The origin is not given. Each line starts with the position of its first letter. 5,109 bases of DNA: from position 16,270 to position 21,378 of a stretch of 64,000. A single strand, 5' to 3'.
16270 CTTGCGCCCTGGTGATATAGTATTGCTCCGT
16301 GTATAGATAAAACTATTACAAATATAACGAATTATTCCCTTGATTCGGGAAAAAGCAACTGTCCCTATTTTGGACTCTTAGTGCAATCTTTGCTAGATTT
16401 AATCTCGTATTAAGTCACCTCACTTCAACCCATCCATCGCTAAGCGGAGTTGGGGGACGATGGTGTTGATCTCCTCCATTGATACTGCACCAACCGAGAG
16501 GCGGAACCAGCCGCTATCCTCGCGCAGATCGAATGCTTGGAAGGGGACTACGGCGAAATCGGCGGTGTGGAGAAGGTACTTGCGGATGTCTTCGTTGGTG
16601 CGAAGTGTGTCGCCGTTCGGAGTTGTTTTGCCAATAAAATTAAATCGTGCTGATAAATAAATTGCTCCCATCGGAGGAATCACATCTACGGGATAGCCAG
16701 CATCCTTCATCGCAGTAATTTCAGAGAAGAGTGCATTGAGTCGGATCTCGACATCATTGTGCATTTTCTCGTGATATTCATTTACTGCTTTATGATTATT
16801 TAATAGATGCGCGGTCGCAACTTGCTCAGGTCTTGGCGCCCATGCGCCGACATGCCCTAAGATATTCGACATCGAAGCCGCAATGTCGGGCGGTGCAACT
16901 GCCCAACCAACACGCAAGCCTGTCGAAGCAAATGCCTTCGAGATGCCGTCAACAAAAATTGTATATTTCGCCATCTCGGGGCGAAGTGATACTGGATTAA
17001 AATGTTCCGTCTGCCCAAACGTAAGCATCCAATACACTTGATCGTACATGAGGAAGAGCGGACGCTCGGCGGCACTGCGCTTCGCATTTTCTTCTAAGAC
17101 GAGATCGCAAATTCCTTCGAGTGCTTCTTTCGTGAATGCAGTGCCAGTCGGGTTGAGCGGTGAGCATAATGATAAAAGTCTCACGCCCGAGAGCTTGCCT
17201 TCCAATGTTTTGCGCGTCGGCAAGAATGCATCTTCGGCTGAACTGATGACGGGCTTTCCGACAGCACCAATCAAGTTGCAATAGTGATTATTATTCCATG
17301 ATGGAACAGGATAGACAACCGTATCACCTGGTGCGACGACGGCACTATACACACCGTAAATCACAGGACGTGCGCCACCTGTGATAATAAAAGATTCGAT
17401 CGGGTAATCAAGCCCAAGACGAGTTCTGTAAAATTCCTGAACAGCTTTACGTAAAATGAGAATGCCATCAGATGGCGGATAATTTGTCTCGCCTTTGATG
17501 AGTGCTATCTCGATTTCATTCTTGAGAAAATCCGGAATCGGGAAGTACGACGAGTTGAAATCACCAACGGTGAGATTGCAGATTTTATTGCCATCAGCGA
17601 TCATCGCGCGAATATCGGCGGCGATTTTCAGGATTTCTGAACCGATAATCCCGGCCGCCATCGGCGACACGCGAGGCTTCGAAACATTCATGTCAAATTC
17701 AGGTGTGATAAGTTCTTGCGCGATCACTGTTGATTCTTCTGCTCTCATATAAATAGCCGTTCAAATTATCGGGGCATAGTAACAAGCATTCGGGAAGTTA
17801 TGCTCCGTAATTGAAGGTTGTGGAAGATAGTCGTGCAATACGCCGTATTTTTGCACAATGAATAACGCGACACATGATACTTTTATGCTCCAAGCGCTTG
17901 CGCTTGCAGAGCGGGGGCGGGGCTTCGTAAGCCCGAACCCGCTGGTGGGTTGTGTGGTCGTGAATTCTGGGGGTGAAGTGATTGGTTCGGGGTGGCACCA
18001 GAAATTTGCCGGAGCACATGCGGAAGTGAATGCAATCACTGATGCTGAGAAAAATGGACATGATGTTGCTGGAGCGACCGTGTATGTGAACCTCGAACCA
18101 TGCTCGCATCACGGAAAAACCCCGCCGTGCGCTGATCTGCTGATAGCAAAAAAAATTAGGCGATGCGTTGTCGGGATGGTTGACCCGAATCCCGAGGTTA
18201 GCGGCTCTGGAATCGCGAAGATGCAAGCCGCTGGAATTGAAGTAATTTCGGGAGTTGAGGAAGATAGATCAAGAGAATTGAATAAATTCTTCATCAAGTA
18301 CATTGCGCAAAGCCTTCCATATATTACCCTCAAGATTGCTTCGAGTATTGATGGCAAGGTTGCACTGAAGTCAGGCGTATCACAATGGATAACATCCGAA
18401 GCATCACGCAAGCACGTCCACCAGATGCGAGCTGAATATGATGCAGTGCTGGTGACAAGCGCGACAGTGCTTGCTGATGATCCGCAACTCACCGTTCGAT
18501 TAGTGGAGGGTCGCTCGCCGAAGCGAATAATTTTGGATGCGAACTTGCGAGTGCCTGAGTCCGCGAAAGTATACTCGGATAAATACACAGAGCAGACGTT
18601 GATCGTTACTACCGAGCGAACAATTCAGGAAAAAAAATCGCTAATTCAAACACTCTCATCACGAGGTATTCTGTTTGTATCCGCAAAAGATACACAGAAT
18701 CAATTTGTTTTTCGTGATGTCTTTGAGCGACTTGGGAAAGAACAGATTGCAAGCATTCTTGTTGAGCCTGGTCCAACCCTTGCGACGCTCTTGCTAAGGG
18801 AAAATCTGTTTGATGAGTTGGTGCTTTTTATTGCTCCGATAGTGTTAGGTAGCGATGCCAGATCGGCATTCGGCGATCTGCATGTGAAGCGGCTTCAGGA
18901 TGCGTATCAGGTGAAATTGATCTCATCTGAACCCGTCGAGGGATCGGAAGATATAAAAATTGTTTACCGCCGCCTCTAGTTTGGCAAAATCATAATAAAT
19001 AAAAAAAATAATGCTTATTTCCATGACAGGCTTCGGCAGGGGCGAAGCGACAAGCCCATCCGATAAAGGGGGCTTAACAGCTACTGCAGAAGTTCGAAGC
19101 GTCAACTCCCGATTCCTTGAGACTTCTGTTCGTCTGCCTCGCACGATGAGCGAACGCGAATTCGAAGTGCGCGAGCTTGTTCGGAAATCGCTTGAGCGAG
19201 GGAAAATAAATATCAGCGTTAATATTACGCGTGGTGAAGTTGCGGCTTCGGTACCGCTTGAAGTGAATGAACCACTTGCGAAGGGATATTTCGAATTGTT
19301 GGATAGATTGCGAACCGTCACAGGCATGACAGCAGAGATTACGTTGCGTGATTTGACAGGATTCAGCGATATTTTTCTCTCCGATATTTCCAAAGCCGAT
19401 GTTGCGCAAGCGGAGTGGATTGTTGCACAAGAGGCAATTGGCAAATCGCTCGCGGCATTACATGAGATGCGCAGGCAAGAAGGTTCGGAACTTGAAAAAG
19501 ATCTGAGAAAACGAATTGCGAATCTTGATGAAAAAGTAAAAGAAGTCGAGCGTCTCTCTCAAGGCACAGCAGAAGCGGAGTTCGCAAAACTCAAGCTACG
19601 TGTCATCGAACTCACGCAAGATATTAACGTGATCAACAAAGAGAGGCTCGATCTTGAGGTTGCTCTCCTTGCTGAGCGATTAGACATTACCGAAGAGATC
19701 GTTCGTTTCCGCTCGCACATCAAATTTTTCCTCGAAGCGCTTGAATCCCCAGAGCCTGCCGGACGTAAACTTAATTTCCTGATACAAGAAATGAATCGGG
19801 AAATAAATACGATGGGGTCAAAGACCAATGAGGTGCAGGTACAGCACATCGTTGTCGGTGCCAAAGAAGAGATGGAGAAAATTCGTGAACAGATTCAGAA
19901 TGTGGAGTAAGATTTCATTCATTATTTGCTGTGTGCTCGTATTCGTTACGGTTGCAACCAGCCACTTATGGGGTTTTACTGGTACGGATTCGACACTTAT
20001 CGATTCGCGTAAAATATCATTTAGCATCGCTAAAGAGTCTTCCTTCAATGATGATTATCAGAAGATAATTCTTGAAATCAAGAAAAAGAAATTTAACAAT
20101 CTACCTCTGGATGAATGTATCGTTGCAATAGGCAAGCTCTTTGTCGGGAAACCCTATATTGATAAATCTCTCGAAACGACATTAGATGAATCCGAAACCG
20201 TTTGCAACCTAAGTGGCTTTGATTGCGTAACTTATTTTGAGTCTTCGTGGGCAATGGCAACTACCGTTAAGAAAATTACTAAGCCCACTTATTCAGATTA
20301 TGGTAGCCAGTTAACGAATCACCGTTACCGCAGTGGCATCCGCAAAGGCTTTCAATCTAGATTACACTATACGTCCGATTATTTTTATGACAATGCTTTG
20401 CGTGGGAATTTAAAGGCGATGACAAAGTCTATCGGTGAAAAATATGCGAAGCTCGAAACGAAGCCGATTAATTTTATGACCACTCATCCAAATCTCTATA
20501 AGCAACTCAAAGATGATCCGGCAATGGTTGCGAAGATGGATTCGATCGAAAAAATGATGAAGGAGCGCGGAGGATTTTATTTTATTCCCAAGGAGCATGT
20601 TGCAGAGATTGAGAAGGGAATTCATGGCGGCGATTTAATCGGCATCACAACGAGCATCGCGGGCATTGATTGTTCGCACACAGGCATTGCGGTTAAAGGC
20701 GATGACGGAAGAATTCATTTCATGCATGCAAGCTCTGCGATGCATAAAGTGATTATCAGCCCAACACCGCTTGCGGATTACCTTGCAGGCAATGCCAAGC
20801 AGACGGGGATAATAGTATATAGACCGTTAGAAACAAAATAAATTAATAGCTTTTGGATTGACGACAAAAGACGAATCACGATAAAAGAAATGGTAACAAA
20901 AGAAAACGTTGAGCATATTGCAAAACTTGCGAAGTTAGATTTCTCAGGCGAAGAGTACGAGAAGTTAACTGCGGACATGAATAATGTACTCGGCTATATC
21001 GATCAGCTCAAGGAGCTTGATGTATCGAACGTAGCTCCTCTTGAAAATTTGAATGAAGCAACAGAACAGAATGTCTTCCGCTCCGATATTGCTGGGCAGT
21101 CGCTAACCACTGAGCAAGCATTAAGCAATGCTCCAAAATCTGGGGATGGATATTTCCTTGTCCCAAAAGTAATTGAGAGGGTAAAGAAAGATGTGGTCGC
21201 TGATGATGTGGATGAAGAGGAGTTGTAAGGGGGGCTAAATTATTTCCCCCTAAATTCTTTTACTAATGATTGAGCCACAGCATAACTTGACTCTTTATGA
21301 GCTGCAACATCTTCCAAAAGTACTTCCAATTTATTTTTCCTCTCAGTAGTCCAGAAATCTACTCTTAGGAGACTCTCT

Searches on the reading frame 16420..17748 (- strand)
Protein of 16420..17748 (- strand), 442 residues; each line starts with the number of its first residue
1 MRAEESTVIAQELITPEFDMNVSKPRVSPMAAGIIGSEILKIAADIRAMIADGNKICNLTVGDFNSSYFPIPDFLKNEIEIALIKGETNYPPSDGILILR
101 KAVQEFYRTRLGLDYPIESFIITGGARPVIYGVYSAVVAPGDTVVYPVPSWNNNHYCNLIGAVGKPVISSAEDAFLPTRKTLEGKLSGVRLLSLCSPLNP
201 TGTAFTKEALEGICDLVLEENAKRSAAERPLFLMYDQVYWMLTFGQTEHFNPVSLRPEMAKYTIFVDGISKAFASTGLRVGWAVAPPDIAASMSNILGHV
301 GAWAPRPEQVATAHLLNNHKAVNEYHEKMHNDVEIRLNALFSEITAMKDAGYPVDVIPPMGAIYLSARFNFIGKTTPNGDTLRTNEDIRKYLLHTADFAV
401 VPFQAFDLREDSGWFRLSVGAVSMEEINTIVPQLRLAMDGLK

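Call 73: search_protein_families(library=pfam, proteins=[window:16420-17748:-], max_evalue=0.00001)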
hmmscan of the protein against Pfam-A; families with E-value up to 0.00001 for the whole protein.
window:16420-17748:- (442 aa): 1 family
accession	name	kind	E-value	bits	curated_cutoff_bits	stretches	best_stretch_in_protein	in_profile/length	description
PF00155.27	Aminotran_1_2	-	5.1e-37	128.3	19.7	1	55-431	2-358/361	Aminotransferase class I and II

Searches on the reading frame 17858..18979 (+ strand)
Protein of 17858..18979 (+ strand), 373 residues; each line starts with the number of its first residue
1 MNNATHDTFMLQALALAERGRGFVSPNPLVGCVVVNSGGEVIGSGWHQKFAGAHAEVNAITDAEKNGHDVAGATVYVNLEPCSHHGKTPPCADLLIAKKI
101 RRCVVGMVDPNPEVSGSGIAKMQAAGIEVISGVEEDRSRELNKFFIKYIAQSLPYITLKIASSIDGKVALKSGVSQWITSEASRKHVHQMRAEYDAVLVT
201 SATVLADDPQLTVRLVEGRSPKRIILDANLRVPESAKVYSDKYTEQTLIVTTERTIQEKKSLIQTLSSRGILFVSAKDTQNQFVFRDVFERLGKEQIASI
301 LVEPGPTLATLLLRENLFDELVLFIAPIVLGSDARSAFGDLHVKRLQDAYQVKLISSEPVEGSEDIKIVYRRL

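Call 73: search_protein_families(library=pfam, proteins=[window:17858-18979:+], max_evalue=0.00001)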
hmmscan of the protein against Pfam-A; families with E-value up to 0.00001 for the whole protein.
window:17858-18979:+ (373 aa): 3 families
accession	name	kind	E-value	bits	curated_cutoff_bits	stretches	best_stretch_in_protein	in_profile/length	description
PF01872.23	RibD_C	-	8.3e-50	169.8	24.1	1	154-356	1-187/197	RibD C-terminal domain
PF00383.29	dCMP_cyt_deam_1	-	4e-21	75.2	25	1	5-107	3-102/102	Cytidine and deoxycytidylate deaminase zinc-binding region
PF14437.12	MafB19-deam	-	1.4e-12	48.1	27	1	8-145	5-138/142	MafB19-like deaminase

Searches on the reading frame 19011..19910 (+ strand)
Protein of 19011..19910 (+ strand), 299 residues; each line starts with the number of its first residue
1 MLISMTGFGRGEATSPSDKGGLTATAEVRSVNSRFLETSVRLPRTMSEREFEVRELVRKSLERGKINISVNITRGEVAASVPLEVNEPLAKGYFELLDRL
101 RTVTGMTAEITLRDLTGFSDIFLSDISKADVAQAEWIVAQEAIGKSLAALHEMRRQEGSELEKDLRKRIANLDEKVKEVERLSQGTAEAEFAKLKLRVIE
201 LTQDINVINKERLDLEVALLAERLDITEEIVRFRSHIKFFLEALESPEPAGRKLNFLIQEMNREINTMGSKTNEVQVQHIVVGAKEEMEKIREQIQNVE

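Call 73: search_protein_families(library=pfam, proteins=[window:19011-19910:+], max_evalue=0.00001)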
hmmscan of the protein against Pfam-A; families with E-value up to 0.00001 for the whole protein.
window:19011-19910:+ (299 aa): 2 families
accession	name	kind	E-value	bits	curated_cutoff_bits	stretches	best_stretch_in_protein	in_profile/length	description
PF03755.18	YicC-like_N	-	1.2e-38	133.4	25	1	4-162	3-155/156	Endoribonuclease YicC-like, N-terminal region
PF08340.16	YicC-like_C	-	1.7e-38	131.9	27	1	180-299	2-120/120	Endoribonuclease YicC-like, C-terminal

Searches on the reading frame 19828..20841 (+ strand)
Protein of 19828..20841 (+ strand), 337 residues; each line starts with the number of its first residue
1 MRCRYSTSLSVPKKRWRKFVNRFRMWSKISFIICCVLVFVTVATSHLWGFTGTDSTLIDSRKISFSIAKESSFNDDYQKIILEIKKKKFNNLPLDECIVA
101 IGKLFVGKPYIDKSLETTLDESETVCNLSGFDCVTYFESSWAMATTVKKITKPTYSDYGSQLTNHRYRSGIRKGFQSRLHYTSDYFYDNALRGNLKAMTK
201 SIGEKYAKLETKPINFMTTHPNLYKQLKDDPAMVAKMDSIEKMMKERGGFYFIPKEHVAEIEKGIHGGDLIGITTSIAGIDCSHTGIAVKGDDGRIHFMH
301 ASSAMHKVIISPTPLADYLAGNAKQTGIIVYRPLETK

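Call 73: search_protein_families(library=pfam, proteins=[window:19828-20841:+], max_evalue=0.00001)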
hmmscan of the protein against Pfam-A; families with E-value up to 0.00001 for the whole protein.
window:19828-20841:+ (337 aa): 1 family
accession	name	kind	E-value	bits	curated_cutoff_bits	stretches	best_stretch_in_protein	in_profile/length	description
PF07313.18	AmiA-like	-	2.3e-42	145.2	27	1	101-322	2-199/202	N-acetylmuramoyl-L-alanine amidase-like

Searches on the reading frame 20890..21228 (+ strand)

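Call 74: search_protein_families(library=pfam, proteins=[window:20890-21228:+], max_evalue=0.00001)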
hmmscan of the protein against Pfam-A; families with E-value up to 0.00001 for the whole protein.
window:20890-21228:+ (112 aa): 1 family
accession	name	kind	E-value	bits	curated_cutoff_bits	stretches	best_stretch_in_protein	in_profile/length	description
PF02686.20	GatC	-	1.8e-20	73.3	23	1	18-91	1-66/66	Glu-tRNAGln amidotransferase C subunit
